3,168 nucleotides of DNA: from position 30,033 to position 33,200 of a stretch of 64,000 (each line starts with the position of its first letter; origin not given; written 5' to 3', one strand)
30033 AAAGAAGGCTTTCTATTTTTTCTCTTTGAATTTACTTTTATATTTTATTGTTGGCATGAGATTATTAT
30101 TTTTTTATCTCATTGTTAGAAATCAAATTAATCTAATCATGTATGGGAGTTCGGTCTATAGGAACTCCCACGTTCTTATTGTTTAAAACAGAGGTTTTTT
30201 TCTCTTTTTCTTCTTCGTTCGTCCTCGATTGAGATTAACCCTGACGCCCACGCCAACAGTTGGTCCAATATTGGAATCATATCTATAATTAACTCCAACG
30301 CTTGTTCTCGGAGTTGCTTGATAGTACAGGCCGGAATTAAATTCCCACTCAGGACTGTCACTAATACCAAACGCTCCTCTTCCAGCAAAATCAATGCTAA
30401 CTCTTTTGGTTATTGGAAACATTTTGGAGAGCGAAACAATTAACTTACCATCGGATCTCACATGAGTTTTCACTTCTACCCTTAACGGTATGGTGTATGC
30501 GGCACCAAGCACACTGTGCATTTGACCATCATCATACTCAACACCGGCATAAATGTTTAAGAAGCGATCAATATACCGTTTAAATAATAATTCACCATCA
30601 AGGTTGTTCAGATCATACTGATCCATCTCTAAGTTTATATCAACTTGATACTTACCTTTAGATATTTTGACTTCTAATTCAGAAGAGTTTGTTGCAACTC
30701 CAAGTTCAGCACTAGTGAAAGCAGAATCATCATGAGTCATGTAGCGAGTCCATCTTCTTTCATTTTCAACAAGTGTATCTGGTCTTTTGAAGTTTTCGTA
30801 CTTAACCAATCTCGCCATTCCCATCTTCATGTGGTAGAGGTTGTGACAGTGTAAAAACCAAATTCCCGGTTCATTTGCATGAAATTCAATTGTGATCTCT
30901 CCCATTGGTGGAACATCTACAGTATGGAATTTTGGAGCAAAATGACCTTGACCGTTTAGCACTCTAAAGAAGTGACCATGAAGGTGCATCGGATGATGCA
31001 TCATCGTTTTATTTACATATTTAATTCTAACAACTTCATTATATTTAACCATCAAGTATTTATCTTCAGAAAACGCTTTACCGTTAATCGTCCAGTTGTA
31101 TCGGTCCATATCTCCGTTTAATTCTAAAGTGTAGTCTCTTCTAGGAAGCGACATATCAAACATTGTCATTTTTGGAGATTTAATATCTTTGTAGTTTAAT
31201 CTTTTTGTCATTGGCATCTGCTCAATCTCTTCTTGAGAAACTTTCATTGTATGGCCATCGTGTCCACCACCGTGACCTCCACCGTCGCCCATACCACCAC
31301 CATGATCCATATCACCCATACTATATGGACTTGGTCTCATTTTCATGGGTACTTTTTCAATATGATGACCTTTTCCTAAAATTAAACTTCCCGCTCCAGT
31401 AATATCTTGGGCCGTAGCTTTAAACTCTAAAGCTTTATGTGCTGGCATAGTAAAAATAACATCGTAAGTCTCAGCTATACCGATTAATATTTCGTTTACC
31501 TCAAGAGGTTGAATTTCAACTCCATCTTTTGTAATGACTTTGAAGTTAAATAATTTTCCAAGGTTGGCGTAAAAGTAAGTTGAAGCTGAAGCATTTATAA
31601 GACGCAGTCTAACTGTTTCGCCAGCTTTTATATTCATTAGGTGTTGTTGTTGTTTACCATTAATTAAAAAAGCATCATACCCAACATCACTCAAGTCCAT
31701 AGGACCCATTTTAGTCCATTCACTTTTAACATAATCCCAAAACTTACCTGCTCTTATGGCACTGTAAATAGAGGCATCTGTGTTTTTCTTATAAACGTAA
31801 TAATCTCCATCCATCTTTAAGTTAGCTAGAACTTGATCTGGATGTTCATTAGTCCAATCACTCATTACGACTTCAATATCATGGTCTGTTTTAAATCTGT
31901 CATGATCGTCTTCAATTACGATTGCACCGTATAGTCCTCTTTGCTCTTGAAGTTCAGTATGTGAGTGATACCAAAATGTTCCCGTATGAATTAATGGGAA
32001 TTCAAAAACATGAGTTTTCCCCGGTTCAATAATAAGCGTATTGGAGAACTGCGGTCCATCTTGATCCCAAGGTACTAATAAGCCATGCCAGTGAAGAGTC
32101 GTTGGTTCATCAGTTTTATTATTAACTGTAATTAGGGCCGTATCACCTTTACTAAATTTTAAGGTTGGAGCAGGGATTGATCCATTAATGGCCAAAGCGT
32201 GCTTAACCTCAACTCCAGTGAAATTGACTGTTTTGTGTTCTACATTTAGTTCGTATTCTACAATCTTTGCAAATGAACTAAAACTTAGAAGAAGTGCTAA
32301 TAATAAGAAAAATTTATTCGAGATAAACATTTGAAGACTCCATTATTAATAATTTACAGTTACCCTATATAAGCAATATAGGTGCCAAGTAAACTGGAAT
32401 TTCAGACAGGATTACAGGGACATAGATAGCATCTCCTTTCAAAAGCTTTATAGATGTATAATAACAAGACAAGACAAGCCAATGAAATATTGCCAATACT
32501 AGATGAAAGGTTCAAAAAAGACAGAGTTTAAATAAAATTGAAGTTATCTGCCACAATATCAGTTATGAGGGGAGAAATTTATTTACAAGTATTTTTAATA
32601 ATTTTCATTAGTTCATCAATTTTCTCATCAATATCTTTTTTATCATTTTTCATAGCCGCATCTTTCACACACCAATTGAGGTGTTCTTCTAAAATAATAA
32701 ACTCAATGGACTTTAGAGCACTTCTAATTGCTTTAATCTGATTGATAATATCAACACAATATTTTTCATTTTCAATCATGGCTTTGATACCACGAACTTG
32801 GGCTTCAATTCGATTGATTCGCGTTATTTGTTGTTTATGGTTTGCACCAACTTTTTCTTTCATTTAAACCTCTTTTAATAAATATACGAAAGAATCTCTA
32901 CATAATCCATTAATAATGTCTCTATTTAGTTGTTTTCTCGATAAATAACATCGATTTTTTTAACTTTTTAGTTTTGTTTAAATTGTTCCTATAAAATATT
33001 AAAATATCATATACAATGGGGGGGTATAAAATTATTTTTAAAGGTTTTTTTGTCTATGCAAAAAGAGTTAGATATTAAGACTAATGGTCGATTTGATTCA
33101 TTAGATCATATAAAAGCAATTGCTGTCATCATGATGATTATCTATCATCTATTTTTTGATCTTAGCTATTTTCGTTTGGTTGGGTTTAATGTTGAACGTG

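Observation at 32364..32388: Textbook sigma-54 promoter drives the multicopper oxidase-CopB gene, and the island carries its own sigma-54 activator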

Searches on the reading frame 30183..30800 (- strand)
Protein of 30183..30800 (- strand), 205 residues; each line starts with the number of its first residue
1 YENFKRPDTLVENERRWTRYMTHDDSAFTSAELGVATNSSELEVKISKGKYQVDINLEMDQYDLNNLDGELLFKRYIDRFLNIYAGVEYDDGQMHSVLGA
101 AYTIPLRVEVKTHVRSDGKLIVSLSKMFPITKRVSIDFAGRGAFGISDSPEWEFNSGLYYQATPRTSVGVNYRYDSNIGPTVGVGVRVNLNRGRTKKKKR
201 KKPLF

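Call 55: search_protein_families(library=pfam, max_evalue=0.01, proteins=[window:30183-30800:-])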
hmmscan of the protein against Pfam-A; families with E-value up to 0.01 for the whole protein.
window:30183-30800:- (205 aa): 1 family
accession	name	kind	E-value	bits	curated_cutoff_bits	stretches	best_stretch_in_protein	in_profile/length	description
PF05275.17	CopB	-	9.8e-05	22.5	27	1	61-201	46-190/208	Copper resistance protein B precursor (CopB)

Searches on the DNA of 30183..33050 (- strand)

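Call 59: search_dna_similar(query=window:30183-33050:-, collection=plasmids, mode=distant, max_rows=10)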
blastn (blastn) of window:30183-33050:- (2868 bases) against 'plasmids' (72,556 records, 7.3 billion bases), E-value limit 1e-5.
Records with a match: 5; places in all: 5; records where one place covers at least 80% of the query: 0.
Best place of each record, by identity: 60-80% 5.
By first word of the organism name: Chondrinema 1; Mucilaginibacter 1; Ilyobacter 1; Hymenobacter 1; Natronosalvus 1.
By predicted mobility (MOB-suite, as given by PLSDB): non-mobilizable 4; conjugative 1.
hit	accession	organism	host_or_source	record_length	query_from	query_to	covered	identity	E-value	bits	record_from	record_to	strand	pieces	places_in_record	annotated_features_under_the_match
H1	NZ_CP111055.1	Chondrinema litorale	Seaweed,red alga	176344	925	2241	14%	70.0%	1e-16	181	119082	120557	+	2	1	multicopper oxidase domain-containing protein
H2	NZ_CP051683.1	Mucilaginibacter robiniae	cell culture,Flower of Shittah tree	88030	2038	2259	8%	68.2%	5e-10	76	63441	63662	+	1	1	multicopper oxidase domain-containing protein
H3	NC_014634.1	Ilyobacter polytropus DSM 2926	marine mud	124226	2037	2226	7%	70.4%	1e-10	77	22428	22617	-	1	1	multicopper oxidase domain-containing protein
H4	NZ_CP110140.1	Hymenobacter sp. YIM 151500-1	whole organism,soil sample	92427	2044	2237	7%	67.9%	8e-7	65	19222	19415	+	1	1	multicopper oxidase domain-containing protein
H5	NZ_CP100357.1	Natronosalvus rutilus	cell culture,sediment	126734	2146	2237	3%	75.0%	3e-6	64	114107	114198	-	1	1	multicopper oxidase family protein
